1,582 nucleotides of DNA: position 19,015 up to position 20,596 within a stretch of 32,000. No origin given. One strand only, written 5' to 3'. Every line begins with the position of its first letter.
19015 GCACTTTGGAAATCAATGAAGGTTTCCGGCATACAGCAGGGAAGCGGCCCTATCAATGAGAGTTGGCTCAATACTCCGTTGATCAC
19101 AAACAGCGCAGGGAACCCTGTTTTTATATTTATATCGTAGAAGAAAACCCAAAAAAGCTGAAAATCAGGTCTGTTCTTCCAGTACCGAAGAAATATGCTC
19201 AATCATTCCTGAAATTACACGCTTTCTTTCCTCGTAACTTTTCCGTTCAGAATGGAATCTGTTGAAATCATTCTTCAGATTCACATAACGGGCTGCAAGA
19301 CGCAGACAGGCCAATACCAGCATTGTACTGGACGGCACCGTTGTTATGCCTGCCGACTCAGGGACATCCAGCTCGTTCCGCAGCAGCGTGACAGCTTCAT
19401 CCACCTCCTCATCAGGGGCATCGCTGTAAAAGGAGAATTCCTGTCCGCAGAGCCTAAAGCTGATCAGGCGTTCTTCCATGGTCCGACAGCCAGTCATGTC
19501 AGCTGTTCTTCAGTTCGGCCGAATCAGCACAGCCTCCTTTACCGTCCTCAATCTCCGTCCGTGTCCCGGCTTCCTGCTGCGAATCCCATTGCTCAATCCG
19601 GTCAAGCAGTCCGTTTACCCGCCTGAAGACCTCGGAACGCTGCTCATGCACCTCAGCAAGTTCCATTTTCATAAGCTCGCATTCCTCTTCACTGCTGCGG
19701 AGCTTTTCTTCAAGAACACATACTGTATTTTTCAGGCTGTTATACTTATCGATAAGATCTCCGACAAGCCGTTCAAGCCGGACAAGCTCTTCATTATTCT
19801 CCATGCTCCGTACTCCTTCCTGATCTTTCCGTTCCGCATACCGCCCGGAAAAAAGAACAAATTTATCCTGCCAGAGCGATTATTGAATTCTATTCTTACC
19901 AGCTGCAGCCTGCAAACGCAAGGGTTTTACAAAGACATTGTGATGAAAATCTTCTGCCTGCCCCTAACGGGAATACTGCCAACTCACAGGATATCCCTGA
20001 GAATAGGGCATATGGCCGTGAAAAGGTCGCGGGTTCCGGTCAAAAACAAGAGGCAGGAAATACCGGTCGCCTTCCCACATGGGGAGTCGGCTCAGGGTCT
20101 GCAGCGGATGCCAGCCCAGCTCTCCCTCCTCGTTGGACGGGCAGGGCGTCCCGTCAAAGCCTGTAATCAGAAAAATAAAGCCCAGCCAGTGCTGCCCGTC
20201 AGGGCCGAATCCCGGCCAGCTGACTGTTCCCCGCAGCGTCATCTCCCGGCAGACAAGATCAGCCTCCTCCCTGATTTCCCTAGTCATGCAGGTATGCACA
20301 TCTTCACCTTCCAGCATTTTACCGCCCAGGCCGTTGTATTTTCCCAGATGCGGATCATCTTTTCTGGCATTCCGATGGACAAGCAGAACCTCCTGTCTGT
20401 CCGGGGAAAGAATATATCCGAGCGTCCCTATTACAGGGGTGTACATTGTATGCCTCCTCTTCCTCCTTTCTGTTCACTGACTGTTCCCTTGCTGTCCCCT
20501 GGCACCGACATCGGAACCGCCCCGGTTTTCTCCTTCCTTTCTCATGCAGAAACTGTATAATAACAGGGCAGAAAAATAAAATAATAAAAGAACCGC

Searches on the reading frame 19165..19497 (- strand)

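Call 14: search_protein_families(library=pfam, proteins=[window:19165-19497:-], max_evalue=0.001)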
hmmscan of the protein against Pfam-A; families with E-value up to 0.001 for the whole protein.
window:19165-19497:- (110 aa): 1 family
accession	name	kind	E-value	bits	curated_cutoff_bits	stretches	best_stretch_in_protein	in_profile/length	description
PF05164.18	ZapA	-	6.7e-06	26.8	23.8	1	12-86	1-75/88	Cell division protein ZapA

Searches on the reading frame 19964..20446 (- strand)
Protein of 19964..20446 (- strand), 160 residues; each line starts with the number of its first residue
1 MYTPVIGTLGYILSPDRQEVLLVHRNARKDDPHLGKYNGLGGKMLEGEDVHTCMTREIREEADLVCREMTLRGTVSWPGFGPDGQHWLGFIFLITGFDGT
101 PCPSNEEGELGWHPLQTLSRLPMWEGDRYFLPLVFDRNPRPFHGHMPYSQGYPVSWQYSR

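Call 14: search_protein_families(library=pfam, proteins=[window:19964-20446:-], max_evalue=0.001)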
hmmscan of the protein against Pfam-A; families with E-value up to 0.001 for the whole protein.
window:19964-20446:- (160 aa): 1 family
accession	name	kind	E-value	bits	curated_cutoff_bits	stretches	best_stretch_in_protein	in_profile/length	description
PF00293.34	NUDIX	-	1.9e-16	60.8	21.1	1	12-133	9-133/134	NUDIX domain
